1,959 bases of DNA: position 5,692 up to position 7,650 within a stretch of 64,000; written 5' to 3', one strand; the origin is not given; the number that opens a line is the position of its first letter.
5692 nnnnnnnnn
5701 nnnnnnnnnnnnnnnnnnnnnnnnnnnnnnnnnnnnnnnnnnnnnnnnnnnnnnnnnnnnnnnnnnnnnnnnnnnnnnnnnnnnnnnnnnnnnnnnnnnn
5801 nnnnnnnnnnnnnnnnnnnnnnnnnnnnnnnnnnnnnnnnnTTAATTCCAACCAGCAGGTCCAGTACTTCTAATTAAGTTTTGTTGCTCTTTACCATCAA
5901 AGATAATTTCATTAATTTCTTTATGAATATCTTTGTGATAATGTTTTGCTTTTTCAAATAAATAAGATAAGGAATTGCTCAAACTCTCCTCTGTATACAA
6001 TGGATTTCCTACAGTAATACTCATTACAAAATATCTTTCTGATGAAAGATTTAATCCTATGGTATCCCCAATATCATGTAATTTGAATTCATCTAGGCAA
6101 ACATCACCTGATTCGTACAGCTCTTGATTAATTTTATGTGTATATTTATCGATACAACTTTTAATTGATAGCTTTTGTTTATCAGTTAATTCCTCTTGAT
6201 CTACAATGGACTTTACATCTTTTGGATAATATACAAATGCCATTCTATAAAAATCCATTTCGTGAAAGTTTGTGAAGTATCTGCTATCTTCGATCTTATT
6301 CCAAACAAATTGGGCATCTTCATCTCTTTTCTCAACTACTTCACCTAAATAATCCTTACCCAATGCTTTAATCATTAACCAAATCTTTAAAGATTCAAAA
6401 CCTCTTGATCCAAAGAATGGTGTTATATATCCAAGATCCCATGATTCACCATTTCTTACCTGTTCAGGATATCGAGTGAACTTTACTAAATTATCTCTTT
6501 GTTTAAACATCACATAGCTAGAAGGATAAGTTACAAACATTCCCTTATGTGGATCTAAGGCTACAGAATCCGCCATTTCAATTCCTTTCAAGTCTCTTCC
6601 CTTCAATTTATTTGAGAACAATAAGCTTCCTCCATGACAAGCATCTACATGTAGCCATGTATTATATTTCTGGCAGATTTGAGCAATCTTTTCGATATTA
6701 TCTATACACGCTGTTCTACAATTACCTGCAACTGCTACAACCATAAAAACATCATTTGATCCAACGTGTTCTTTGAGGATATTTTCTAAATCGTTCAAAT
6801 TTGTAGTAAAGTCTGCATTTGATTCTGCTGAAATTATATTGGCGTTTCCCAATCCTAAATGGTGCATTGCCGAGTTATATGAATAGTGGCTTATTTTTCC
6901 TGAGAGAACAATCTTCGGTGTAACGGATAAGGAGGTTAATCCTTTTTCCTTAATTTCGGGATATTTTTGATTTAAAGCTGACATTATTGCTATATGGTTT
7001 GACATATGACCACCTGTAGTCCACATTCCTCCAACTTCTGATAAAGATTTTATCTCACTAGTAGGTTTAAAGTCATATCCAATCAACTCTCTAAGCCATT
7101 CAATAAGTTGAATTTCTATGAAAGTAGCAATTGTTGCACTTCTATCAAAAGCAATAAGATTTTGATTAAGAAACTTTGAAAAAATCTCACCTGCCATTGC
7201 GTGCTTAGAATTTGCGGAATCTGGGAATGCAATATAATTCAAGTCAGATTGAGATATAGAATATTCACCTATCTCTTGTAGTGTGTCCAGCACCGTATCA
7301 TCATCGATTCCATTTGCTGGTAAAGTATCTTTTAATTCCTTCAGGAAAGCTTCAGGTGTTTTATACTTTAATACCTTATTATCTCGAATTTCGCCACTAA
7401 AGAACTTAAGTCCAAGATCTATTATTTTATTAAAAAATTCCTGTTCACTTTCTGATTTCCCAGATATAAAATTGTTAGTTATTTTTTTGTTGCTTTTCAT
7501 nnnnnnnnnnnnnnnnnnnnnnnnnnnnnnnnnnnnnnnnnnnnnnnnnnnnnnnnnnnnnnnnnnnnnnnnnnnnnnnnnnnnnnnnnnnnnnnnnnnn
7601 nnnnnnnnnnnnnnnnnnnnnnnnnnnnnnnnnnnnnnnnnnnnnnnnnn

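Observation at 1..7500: Six-gene overlapping operon: PLP decarboxylase, kinase-like protein, (D/N)PPF amino-methyltransferase, GT9, GT2 and an HD hydrolase. It is a candidate pathway for a phospho-amine (phosphoethanolamine/phosphocholine-like) glycan decoration.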

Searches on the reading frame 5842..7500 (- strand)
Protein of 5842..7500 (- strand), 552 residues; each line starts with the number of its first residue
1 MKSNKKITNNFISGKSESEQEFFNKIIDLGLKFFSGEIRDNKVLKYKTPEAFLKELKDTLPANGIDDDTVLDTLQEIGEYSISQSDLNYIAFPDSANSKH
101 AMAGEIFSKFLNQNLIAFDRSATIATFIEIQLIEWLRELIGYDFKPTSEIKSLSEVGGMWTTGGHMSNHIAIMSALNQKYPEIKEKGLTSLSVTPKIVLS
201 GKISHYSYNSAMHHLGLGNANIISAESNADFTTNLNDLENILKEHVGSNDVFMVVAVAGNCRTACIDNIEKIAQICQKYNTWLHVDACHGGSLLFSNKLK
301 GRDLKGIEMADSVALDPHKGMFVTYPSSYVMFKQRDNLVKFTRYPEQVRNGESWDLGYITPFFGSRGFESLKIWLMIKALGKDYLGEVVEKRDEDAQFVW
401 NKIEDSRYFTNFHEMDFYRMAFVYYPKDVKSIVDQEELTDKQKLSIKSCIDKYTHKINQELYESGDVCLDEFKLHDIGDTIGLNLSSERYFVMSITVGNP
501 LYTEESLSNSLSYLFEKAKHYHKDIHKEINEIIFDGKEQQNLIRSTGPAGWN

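Call 7: search_protein_families(library=pfam, proteins=[window:5842-7500:-], max_evalue=0.01)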
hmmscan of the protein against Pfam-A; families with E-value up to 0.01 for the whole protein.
window:5842-7500:- (552 aa): 4 families
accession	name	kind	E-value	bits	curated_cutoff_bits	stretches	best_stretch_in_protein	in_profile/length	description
PF00282.25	Pyridoxal_deC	-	6.2e-46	157.3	27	1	56-422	8-372/375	Pyridoxal-dependent decarboxylase conserved domain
PF01212.27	Beta_elim_lyase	-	9e-07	28.9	27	1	158-323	50-203/288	Beta-eliminating lyase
PF05889.19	SepSecS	-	3.3e-05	23.2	21.1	1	201-287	107-192/389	O-phosphoseryl-tRNA(Sec) selenium transferase, SepSecS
PF00155.27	Aminotran_1_2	-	6.1e-05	22.8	19.7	1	197-291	93-190/361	Aminotransferase class I and II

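Call 8: search_protein_families(library=ncbifam, proteins=[window:5842-7500:-], max_evalue=0.01)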
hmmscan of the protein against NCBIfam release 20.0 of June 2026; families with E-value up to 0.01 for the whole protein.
window:5842-7500:- (552 aa): 13 families
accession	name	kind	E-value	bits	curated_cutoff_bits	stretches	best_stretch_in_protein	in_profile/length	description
TIGR03799.1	NOD_PanD_pyr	equivalog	6.7e-42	143.6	606.1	1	84-511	87-516/522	pyridoxal-dependent aspartate 1-decarboxylase PanP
NF052646.1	DABADecarRhbB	equivalog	1.2e-30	106.6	900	1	52-424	63-418/491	L-2,4-diaminobutyrate decarboxylase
TIGR03812.1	tyr_de_CO2_Arch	equivalog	5e-27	94.7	299.4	1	85-407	15-310/375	tyrosine decarboxylase MfnA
TIGR03811.1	tyr_de_CO2_Ent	equivalog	3e-11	42.5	905.3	1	172-291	197-324/608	tyrosine decarboxylase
TIGR03531.1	selenium_SpcS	equivalog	8e-06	24.7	224.85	1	193-281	149-236/444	O-phosphoseryl-tRNA(Sec) selenium transferase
NF002806.0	PRK02948.1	subfamily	4.3e-05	22.7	304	1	154-288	59-176/381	IscS subfamily cysteine desulfurase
TIGR03235.1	DNA_S_dndA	equivalog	0.00044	19.6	480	1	202-291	95-179/353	cysteine desulfurase DndA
TIGR03402.1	FeS_nifS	equivalog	0.0005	19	530.75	1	160-288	64-174/379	cysteine desulfurase NifS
TIGR01822.1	2am3keto_CoA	equivalog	0.0029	16.6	493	1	233-296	152-216/393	glycine C-acetyltransferase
TIGR00858.1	bioF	equivalog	0.0034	16.2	426.45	1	196-291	106-192/365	8-amino-7-oxononanoate synthase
NF010611.0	PRK14012.1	equivalog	0.004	16.1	548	1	197-289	98-185/406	IscS subfamily cysteine desulfurase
TIGR02006.1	IscS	equivalog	0.0056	15.7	643.2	1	198-290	95-182/402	IscS subfamily cysteine desulfurase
NF009709.0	PRK13238.1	subfamily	0.0065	15.3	285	1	223-289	149-220/463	tryptophanase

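Call 56: search_solved_structures(query=window:5842-7500:-, max_evalue=1e-10)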
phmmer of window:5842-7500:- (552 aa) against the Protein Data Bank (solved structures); distinct sequences matched with E-value up to 1e-10: 34.
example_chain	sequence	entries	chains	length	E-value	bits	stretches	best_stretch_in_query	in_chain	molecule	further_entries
8zpi_A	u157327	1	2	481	1e-44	156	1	23-391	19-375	Diaminobutyrate-2-oxoglutarate transaminase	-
3vp6_A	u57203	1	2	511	2e-36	128.7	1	20-441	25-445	Glutamate decarboxylase 1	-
2okj_A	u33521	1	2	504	5.3e-36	127.3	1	20-441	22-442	Glutamate decarboxylase 1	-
6zek_A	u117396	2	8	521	3.8e-35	124.4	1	20-434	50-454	Cysteine sulfinic acid decarboxylase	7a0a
2jis_A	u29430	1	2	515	1.8e-34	122.2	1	35-432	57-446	CYSTEINE SULFINIC ACID DECARBOXYLASE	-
6enz_A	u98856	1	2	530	1e-33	119.7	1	40-444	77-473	Acidic amino acid decarboxylase GADL1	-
4riz_A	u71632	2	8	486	1.3e-33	119.4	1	58-390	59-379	Pyridoxal-dependent decarboxylase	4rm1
4rit_B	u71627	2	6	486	3.4e-33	118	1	58-390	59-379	Pyridoxal-dependent decarboxylase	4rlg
4rj0_B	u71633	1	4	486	3.6e-33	117.9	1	58-390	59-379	Pyridoxal-dependent decarboxylase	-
2okk_A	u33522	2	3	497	1.6e-32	115.8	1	30-440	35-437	Glutamate decarboxylase 2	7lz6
4obu_E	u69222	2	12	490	3.8e-29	104.7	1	50-439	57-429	Pyridoxal-dependent decarboxylase domain protein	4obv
2qma_A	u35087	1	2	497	1.3e-27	99.6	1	80-390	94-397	Diaminobutyrate-pyruvate transaminase and L-2,4-diaminobutyrate decarboxylase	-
5o5c_A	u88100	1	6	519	2.3e-21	79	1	108-391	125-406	Putative decarboxylase involved in desferrioxamine biosynthesis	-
9hri_A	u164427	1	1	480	1.4e-19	73.1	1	90-391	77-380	Aromatic-L-amino-acid decarboxylase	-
9hrh_A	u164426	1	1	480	1.6e-19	72.9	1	90-391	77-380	Aromatic-L-amino-acid decarboxylase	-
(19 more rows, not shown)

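Call 59: search_protein_families(library=phrogs, proteins=[window:5842-7500:-], max_evalue=0.001)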
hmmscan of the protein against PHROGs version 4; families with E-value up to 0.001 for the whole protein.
window:5842-7500:- (552 aa): 0 families

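Call 85: find_homologous_proteins(query=window:5842-7500:-, max_evalue=1e-60)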
Query window:5842-7500:- (552 aa): 257 proteins with E <= 1e-60 among 8000 candidates; the best 120 are listed.
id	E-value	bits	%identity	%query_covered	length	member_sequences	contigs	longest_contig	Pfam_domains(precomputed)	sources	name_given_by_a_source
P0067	0.0e+0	1257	100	100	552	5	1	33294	PF00282.26,PF01212.28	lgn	-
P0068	0.0e+0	1132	89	100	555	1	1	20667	PF00282.26,PF01212.28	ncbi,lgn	-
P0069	6.7e-234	795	62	99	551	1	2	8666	PF00282.26,PF05889.20,PF01212.28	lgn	-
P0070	7.1e-229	779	61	100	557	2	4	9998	PF00282.26,PF01212.28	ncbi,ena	-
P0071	2.7e-226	770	61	99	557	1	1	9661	PF00282.26,PF01212.28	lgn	-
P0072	2.0e-225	767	61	100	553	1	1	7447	PF00282.26,PF01212.28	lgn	-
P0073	4.7e-225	766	62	98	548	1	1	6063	PF00282.26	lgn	-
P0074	9.3e-221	752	61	99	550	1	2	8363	PF00282.26,PF05889.20,PF01212.28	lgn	-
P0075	1.1e-218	745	60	99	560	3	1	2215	PF00282.26,PF05889.20,PF01212.28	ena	-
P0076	4.1e-217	740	58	98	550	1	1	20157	PF00282.26,PF01212.28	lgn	-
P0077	1.5e-213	728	60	99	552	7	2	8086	PF00282.26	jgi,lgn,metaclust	metaclust:\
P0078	2.0e-213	728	59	97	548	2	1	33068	PF00282.26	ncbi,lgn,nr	ncbi:hypothetical protein HZB69_03180 [Candidatus Amesbacteria bacterium]|nr:hypothetical protein [C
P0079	1.4e-212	725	58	99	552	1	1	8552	PF00282.26,PF01212.28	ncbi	-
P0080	1.4e-211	722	57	99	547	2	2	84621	PF00282.26,PF01212.28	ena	-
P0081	7.0e-211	719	59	98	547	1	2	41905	PF00282.26,PF05889.20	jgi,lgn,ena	-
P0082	1.2e-210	719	59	99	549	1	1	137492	PF00282.26,PF01212.28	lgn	-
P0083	1.4e-208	712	55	98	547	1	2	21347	PF00282.26,PF05889.20,PF01212.28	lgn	-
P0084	8.1e-203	693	58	98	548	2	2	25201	PF00282.26,PF01212.28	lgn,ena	-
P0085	2.5e-200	684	56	99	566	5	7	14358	PF00282.26,PF01212.28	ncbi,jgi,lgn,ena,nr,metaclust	ncbi:MAG: Pyridoxal-dependent decarboxylase [candidate division TM6 bacterium GW2011_GWE2_31_21]|nr:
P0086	4.9e-199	680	55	98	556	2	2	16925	PF00282.26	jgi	-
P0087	1.2e-197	676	56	98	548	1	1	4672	PF00282.26,PF05889.20,PF01212.28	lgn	-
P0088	1.3e-193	662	54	97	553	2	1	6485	PF00282.26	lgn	-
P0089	1.5e-192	659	54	100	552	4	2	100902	PF00282.26,PF05889.20,PF01212.28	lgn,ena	-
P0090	1.9e-192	659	51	99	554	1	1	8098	PF00282.26,PF00155.28,PF01212.28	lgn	-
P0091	9.7e-192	656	53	98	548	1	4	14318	PF00282.26,PF05889.20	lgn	-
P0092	1.5e-191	656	54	98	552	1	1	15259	PF00282.26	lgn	-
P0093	6.9e-190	650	54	97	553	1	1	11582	PF00282.26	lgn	-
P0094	1.1e-188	646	54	95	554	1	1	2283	PF00282.26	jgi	jgi:L-2,4-diaminobutyrate decarboxylase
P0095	1.2e-186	639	54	97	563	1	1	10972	PF00282.26,PF01212.28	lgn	-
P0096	3.1e-186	638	55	96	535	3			PF00282.26,PF01212.28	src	-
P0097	9.8e-186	636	52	97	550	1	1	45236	PF00282.26,PF01212.28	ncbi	-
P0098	1.3e-185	636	53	97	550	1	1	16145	PF00282.26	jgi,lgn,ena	-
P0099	8.7e-185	633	52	97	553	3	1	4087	PF00282.26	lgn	-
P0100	3.3e-184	631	53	97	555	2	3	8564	PF00282.26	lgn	-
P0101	7.4e-183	627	53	97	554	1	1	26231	PF00282.26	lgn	-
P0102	6.5e-182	624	51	98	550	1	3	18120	PF00282.26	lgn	-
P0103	3.3e-181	621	51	97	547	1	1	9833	PF00282.26,PF01212.28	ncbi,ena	ncbi:MAG: pyridoxal-dependent decarboxylase [archaeon]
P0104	3.7e-181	621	52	97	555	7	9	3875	PF00282.26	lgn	-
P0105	9.6e-181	620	50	97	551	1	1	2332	PF00282.26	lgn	-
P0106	1.1e-180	620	53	95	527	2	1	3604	PF00282.26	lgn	-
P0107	1.4e-179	616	50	98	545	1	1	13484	PF00282.26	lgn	-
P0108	4.8e-179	614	51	98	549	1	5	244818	PF00282.26,PF01212.28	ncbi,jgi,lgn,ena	jgi:glutamate/tyrosine decarboxylase-like PLP-dependent enzyme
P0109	9.9e-179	613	52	97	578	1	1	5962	PF00282.26,PF01212.28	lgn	-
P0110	5.5e-178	611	51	97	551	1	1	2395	PF00282.26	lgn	-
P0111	6.5e-178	611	51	100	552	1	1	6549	PF00282.26,PF01212.28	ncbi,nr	ncbi:MAG: pyridoxal-dependent decarboxylase [Bacilli bacterium]|nr:pyridoxal-dependent decarboxylase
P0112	4.9e-177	608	50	97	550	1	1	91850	PF00282.26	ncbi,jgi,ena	ncbi:MAG: pyridoxal-dependent decarboxylase [Candidatus Saccharibacteria bacterium]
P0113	2.9e-176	605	52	98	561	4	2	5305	PF00282.26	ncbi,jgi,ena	-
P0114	1.2e-175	603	51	97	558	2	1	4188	PF00282.26,PF01212.28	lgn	-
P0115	1.5e-174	599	50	98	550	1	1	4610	PF00282.26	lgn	-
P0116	2.2e-174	599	50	97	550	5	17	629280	PF00282.26,PF01212.28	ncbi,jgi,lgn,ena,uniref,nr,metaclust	ncbi:hypothetical protein A3A71_01155 [Candidatus Berkelbacteria bacterium RIFCSPLOWO2_01_FULL_50_28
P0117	3.2e-173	595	50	97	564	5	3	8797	PF00282.26,PF01212.28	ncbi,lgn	-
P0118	1.2e-172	593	49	92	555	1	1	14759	PF00282.26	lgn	-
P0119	1.7e-172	593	48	98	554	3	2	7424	PF00282.26,PF01212.28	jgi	-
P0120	2.3e-172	592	50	97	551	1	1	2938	PF00282.26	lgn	-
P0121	2.4e-172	592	49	99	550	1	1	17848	PF00282.26,PF01212.28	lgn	-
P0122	1.1e-171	590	50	97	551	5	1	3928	PF00282.26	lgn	-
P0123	7.5e-170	584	48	99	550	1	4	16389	PF00282.26,PF01212.28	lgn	-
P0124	6.4e-168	578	46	100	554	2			PF00282.26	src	-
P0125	6.4e-166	571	51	89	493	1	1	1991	PF00282.26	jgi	jgi:glutamate/tyrosine decarboxylase-like PLP-dependent enzyme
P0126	2.9e-163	562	48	95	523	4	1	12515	PF00282.26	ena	-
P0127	5.9e-162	558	50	100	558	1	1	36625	PF00282.26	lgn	-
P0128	1.5e-160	553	52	86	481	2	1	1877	PF00282.26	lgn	-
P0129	1.9e-159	550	50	98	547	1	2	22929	PF00282.26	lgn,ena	-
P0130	3.0e-158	546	51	91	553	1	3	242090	PF00282.26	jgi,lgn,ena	-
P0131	4.0e-158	545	50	100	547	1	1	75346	PF00282.26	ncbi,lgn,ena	-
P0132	2.4e-154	533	46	100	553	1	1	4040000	PF00282.26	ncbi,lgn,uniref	ncbi:pyridoxal phosphate-dependent decarboxylase family protein [Bacillus velezensis]|uniref:pyridox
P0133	5.3e-154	532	46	100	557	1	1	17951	PF00282.26,PF01212.28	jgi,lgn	jgi:glutamate/tyrosine decarboxylase-like PLP-dependent enzyme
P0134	2.0e-150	520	46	99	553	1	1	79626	PF00282.26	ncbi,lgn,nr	ncbi:MAG: pyridoxal-dependent decarboxylase [bacterium]|nr:pyridoxal-dependent decarboxylase [bacter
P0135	2.3e-150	520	47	98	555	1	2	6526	PF00282.26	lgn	-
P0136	2.8e-150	519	46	98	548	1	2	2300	PF00282.26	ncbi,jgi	-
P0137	1.1e-149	517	46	98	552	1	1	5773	PF00282.26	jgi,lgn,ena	-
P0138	2.2e-149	516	46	95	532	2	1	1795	PF00282.26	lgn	-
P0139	9.4e-149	514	46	97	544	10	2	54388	PF00282.26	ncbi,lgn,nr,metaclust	ncbi:MAG TPA: pyridoxal-dependent decarboxylase [Bacillus sp. (in: firmicutes)]|nr:pyridoxal-depende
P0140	4.2e-147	509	55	75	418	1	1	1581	PF00282.26,PF01212.28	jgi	-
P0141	4.2e-147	509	44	99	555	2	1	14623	PF00282.26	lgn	-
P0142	9.1e-147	508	48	97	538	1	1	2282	PF00282.26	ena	-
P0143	9.8e-146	504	46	98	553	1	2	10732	PF00282.26,PF05889.20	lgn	-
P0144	1.9e-144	500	46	89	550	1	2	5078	PF00282.26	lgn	-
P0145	3.0e-144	499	50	80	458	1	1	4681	PF00282.26,PF01212.28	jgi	-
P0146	4.8e-144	499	46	98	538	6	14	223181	PF00282.26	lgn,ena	-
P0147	6.5e-144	498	45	98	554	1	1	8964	PF00282.26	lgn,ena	-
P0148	1.1e-143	498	45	99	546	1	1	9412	PF00282.26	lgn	-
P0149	1.5e-143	497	44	96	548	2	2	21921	PF00282.26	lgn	-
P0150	6.1e-143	495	45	98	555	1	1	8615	PF00282.26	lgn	-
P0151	1.0e-142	494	44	98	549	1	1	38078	PF00282.26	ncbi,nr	ncbi:MAG: aspartate aminotransferase family protein [Nitrospirae bacterium]|nr:aspartate aminotransf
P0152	3.4e-142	493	42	98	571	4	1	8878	PF00282.26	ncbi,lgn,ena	-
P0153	2.2e-141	490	48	88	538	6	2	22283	PF00282.26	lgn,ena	-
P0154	2.6e-141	490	46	97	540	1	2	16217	PF00282.26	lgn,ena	-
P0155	3.5e-141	489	44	97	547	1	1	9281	PF00282.26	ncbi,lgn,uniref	ncbi:pyridoxal phosphate-dependent decarboxylase family protein [Metabacillus fastidiosus]|uniref:py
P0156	1.7e-140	487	42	99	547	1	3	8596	PF00282.26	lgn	-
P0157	1.9e-140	487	42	98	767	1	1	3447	PF00282.26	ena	-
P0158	2.4e-140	487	45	98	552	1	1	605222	PF00282.26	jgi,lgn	-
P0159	5.2e-140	485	49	85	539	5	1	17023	PF00282.26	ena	-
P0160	7.6e-140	485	44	98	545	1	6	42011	PF00282.26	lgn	-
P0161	1.5e-139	484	41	99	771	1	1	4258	PF00282.26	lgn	-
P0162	1.5e-139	484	45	97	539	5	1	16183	PF00282.26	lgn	-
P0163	1.6e-139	484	43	97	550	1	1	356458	PF00282.26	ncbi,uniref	ncbi:pyridoxal-dependent decarboxylase [Kitasatospora sp. NPDC088351]|uniref:pyridoxal phosphate-dep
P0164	9.3e-139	481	39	99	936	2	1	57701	PF00282.26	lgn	-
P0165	1.4e-138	481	43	99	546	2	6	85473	PF00282.26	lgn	-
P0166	2.0e-138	480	45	97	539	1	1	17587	PF00282.26,PF01212.28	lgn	-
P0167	2.2e-138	480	43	98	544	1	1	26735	PF00282.26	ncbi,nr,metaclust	ncbi:hypothetical protein AB832_07095 [Flavobacteriaceae bacterium (ex Bugula neritina AB1)]|nr:hypo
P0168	2.4e-138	480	43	97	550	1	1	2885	PF00282.26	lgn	-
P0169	4.2e-138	479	47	88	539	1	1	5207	PF00282.26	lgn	-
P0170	4.7e-138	479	42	97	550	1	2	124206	PF00282.26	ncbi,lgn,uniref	ncbi:aspartate aminotransferase family protein [Kitasatospora albolonga]|uniref:pyridoxal phosphate-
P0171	4.8e-138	479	44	97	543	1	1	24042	PF00282.26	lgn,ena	-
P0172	7.6e-138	478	42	99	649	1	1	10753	PF00282.26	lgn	-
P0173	1.1e-137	478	47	88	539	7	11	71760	PF00282.26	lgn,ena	-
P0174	1.4e-137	477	41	97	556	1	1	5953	PF00282.26,PF01212.28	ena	-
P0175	1.8e-137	477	42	100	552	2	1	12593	PF00282.26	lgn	-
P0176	2.1e-137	477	43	97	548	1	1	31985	PF00282.26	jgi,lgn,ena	-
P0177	2.7e-137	476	42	97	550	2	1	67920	PF00282.26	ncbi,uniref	ncbi:pyridoxal phosphate-dependent decarboxylase family protein [Kitasatospora sp. NPDC050543]|unire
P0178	3.9e-137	476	44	97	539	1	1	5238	PF00282.26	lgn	-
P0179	4.6e-137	476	41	99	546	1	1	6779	PF00282.26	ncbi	-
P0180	8.7e-137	475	44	97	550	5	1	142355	PF00282.26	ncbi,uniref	ncbi:pyridoxal-dependent decarboxylase [Kitasatospora sp. NPDC056731]|uniref:pyridoxal phosphate-dep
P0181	1.8e-136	474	44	99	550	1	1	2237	PF00282.26,PF01212.28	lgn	-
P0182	2.6e-136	473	42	97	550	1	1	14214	PF00282.26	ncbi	ncbi:pyridoxal phosphate-dependent decarboxylase family protein [Kitasatospora sp. NPDC001574]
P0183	3.5e-136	473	43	98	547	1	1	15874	PF00282.26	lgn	-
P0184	6.6e-136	472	44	98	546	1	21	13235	PF00282.26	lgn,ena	-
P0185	7.5e-136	472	39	97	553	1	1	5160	PF00282.26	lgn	-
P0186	1.4e-135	471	43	97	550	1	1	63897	PF00282.26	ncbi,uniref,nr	ncbi:pyridoxal-dependent decarboxylase [Streptomyces sp. SP17BM10]|uniref:pyridoxal phosphate-depend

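Call 86: find_encoding_contigs(protein=P0132, flank=10000, max_places=2)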
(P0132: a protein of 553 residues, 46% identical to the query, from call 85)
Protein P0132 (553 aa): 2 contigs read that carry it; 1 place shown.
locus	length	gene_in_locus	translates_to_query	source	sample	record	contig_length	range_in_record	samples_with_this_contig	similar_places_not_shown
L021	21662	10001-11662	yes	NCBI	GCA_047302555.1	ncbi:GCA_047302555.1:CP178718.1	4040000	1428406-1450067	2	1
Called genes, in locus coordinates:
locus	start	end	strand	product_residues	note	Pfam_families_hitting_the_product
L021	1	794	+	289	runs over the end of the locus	PF23381:Beta-prop_IFT122_1st, PF24796:WDR55, PF24814:WD40_Prp19, PF24817:WD40_WDHD1_1st, PF25174:Beta-prop_THOC3, PF25175:Beta-prop_WDR5, PF23414:Beta-prop_EML_2, PF25171:Beta-prop_WDR36-Utp21_1st, +49 more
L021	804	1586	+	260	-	-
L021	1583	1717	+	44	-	-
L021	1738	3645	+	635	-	-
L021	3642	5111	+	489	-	PF00501:AMP-binding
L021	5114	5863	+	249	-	PF00561:Abhydrolase_1 (weak), PF12146:Hydrolase_4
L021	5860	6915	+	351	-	PF00550:PP-binding (weak)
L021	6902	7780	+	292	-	PF00535:Glycos_transf_2, PF10111:Glyco_tranf_2_2, PF02709:Glyco_transf_7C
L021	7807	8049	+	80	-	PF00550:PP-binding (weak)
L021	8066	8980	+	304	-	-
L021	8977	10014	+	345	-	PF13419:HAD_2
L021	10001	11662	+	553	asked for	PF00282:Pyridoxal_deC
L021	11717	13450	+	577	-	PF03485:Arg_tRNA_synt_N, PF00750:tRNA-synt_1d, PF05746:DALR_1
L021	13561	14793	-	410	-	PF02073:Peptidase_M29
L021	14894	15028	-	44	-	PF17447:YkpC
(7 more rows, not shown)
